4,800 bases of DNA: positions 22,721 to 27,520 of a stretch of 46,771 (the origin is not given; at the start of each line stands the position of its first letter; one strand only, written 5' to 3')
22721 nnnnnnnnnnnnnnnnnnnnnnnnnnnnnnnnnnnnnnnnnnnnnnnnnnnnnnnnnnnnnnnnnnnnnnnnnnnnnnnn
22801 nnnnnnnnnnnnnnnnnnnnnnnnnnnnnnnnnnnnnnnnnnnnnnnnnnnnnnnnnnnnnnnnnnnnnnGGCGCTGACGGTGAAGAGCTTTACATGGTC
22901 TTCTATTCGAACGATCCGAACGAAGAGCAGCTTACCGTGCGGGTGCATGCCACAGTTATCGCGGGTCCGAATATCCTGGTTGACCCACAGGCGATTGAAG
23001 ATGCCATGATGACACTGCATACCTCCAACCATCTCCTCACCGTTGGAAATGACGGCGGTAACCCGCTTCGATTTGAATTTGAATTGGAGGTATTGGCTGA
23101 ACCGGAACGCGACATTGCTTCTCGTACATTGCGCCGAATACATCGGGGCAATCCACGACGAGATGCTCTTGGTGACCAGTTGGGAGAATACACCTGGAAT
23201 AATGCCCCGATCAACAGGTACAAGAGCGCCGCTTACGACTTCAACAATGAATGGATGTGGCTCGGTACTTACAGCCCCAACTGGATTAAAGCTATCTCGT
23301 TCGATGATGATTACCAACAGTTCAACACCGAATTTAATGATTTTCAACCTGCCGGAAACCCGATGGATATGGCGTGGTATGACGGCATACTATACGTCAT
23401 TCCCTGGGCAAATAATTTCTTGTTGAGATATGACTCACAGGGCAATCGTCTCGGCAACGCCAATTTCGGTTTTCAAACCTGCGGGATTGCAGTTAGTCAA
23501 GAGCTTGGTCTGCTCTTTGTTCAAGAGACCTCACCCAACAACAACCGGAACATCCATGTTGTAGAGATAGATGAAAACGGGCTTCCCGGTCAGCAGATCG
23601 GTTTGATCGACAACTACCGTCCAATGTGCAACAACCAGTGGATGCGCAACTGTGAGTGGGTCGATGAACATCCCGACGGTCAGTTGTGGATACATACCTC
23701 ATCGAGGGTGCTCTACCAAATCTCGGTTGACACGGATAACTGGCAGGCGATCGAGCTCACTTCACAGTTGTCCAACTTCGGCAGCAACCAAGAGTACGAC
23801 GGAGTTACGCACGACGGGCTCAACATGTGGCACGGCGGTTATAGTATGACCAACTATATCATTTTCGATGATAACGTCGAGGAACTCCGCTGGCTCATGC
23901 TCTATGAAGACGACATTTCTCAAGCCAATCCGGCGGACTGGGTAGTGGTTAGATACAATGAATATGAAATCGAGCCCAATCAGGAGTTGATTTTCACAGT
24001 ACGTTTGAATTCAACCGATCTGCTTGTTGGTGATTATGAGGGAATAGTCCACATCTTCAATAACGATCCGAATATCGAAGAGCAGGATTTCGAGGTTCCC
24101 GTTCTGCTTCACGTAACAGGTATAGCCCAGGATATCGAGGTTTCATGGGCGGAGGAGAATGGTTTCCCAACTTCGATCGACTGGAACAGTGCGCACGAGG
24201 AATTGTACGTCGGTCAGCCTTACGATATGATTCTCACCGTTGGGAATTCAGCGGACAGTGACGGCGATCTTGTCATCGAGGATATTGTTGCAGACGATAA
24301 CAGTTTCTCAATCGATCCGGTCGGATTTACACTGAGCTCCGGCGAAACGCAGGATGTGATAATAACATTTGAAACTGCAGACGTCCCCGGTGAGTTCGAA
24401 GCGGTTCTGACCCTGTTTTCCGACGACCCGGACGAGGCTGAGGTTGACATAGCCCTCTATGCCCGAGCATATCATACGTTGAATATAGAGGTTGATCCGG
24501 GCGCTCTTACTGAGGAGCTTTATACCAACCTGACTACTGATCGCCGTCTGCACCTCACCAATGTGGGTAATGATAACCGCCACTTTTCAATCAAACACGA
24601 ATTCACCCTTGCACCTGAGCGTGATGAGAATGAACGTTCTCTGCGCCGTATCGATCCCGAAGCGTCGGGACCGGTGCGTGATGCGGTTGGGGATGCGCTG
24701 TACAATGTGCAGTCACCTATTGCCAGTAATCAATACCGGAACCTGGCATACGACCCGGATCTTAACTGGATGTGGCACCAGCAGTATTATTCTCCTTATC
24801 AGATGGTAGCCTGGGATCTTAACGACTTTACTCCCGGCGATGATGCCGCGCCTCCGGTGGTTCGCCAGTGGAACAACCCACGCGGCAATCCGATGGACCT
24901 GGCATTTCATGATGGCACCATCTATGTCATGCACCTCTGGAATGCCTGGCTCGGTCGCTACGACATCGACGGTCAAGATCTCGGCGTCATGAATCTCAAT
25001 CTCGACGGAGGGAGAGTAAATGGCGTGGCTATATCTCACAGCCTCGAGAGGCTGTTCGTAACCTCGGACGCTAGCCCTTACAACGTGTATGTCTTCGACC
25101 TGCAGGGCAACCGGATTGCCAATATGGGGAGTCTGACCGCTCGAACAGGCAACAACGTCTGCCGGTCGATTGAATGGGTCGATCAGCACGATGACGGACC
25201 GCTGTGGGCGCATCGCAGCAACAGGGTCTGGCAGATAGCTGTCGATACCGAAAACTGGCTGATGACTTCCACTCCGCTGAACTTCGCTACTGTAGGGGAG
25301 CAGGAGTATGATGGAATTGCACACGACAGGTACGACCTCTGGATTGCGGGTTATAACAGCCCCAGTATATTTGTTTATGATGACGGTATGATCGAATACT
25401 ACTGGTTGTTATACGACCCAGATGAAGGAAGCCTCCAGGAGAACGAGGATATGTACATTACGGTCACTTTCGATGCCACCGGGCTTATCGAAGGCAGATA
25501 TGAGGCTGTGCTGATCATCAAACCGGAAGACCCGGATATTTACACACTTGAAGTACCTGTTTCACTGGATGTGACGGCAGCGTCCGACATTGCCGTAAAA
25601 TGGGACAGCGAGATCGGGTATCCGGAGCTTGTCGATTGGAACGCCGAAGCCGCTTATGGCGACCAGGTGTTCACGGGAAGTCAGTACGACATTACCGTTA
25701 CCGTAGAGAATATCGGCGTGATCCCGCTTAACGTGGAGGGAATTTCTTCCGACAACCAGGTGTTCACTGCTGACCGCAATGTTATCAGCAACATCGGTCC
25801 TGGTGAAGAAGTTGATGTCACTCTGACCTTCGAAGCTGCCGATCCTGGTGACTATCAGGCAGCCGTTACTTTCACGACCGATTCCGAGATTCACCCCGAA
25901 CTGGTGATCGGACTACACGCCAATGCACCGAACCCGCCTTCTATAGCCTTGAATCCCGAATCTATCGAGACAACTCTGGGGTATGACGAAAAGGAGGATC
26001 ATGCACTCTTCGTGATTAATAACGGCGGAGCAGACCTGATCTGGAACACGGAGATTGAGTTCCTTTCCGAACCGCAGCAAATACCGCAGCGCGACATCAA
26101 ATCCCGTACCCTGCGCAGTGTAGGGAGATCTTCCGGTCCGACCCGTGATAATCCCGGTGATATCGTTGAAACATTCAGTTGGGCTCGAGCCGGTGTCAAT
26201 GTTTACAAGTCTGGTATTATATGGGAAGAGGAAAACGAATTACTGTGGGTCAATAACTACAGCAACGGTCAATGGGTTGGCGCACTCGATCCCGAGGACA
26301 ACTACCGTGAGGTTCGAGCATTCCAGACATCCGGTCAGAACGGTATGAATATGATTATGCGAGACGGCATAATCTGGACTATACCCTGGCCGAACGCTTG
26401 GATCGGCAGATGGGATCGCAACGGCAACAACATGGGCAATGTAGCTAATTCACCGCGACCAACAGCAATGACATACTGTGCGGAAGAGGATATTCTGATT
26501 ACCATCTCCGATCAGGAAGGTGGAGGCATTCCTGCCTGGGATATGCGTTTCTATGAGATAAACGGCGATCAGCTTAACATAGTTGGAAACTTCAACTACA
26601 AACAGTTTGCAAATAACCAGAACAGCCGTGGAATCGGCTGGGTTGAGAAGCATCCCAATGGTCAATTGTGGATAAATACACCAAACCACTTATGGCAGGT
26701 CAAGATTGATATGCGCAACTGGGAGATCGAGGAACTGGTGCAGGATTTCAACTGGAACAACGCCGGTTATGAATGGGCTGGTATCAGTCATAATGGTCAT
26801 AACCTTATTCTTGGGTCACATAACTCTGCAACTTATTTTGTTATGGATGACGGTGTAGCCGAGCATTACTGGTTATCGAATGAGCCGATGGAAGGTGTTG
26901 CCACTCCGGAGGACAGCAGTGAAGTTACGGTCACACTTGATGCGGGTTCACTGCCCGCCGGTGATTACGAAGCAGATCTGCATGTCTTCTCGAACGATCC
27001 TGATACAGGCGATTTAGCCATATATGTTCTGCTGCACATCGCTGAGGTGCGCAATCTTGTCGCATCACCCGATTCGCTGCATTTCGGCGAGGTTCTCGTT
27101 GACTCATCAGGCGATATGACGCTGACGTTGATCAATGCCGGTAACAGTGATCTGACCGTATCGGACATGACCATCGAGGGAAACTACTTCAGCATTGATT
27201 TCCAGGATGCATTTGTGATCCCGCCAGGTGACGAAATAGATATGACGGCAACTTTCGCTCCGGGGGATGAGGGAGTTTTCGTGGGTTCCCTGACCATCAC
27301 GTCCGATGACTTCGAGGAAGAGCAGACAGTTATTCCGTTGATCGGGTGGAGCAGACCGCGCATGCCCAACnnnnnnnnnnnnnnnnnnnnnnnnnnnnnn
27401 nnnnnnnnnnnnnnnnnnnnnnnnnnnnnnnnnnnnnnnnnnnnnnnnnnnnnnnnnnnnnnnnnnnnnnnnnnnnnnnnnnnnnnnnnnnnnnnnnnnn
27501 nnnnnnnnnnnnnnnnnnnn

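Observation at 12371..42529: One uninterrupted 30,159-nt ORF encoding a 10,052-aa T9SS-sorted mosaic protein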

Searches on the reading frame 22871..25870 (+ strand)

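Call 6: search_protein_families(library=pfam, proteins=[window:22871-25870:+], max_evalue=0.01)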
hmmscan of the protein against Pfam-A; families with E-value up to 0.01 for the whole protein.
window:22871-25870:+ (1000 aa): 6 families
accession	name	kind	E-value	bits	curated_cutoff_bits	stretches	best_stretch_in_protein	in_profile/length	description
PF22544.2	HYDIN_VesB_CFA65-like_Ig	-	5.1e-14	52.8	25.5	1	932-999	14-82/100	HYDIN/CFA65/VesB-like, Ig-like domain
PF22067.2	Cep192_D3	-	4e-08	33.7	27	0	464-516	32-83/99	Cep192 domain 3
PF24507.1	Ig_CFAP65_4th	-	4.8e-07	30.5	27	0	942-999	1-58/76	CFAP65, fourth Ig-like domain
PF07610.17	DUF1573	-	6.9e-07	29.6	26.1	0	932-999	12-79/98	Protein of unknown function (DUF1573)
PF15780.11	ASH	-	9.2e-06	26.2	27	1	444-520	18-93/98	Abnormal spindle-like microcephaly-assoc'd, ASPM-SPD-2-Hydin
PF07705.17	CARDB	-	0.00083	20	22.7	0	931-999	13-81/101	CARDB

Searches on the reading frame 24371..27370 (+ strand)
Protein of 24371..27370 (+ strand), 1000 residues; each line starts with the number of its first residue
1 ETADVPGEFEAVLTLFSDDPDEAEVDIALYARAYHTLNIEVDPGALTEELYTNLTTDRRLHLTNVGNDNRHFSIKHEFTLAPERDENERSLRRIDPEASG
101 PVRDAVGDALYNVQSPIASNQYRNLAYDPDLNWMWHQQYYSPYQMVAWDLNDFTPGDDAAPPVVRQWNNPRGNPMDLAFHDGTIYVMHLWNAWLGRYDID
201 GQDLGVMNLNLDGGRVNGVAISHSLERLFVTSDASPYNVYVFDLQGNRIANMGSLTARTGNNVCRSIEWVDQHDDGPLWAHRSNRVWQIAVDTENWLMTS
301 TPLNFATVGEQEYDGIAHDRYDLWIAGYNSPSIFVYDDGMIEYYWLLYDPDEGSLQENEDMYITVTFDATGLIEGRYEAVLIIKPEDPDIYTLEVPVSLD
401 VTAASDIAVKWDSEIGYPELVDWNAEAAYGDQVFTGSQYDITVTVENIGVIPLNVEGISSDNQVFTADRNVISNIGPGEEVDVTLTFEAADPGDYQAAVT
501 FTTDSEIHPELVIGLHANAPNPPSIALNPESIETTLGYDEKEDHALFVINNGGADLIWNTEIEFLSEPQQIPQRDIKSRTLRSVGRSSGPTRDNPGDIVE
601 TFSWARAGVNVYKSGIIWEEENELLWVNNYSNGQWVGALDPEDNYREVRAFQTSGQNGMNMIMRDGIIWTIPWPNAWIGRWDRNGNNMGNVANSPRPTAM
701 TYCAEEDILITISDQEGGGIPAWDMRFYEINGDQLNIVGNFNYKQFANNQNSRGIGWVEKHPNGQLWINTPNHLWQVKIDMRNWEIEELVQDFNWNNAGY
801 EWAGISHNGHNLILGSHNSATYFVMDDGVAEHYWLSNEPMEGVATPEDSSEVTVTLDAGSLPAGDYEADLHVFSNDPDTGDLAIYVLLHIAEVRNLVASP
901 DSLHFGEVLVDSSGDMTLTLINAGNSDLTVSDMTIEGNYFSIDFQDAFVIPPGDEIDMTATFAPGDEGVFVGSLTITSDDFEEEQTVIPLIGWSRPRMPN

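Call 5: search_protein_families(library=pfam, proteins=[window:24371-27370:+], max_evalue=0.01)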
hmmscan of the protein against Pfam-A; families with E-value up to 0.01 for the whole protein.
window:24371-27370:+ (1000 aa): 10 families
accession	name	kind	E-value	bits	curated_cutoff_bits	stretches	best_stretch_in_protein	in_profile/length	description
PF22544.2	HYDIN_VesB_CFA65-like_Ig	-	3.4e-24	85.4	25.5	2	899-987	6-94/100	HYDIN/CFA65/VesB-like, Ig-like domain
PF15780.11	ASH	-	2.9e-12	47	27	1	901-983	12-95/98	Abnormal spindle-like microcephaly-assoc'd, ASPM-SPD-2-Hydin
PF07610.17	DUF1573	-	5.2e-12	46.1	26.1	1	901-985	6-90/98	Protein of unknown function (DUF1573)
PF22073.2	Cep192_D4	-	9.3e-11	42.4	35.5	1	898-992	6-109/112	Cep192 domain 4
PF24507.1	Ig_CFAP65_4th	-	1.4e-10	41.8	27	0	917-992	1-74/76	CFAP65, fourth Ig-like domain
PF12371.14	TMEM131_like_N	-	6.9e-09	36.3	28.8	1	898-976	3-82/84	Transmembrane protein 131-like N-terminal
PF22067.2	Cep192_D3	-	4.1e-08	33.7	27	0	903-967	9-72/99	Cep192 domain 3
PF19190.6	BACON_2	-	3.2e-05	24.2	25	0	831-868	40-77/94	Viral BACON domain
PF07705.17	CARDB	-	0.0003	21.4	22.7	1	431-506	13-88/101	CARDB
PF22060.2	Cep192_D1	-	0.0017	18.6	27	0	939-986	58-105/123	Cep192 domain 1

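Call 8: search_protein_families(library=ncbifam, proteins=[window:24371-27370:+], max_evalue=0.01)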
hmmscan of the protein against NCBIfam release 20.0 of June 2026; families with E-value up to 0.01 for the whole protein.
window:24371-27370:+ (1000 aa): 2 families
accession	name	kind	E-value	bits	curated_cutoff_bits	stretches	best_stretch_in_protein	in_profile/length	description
NF012200.0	choice_anch_D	domain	1.9e-21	76.6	45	2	897-980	18-105/108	choice-of-anchor D domain-containing protein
NF046073.1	UpsA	equivalog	0.00077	19.6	130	0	915-959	57-101/136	pilin subunit UpsA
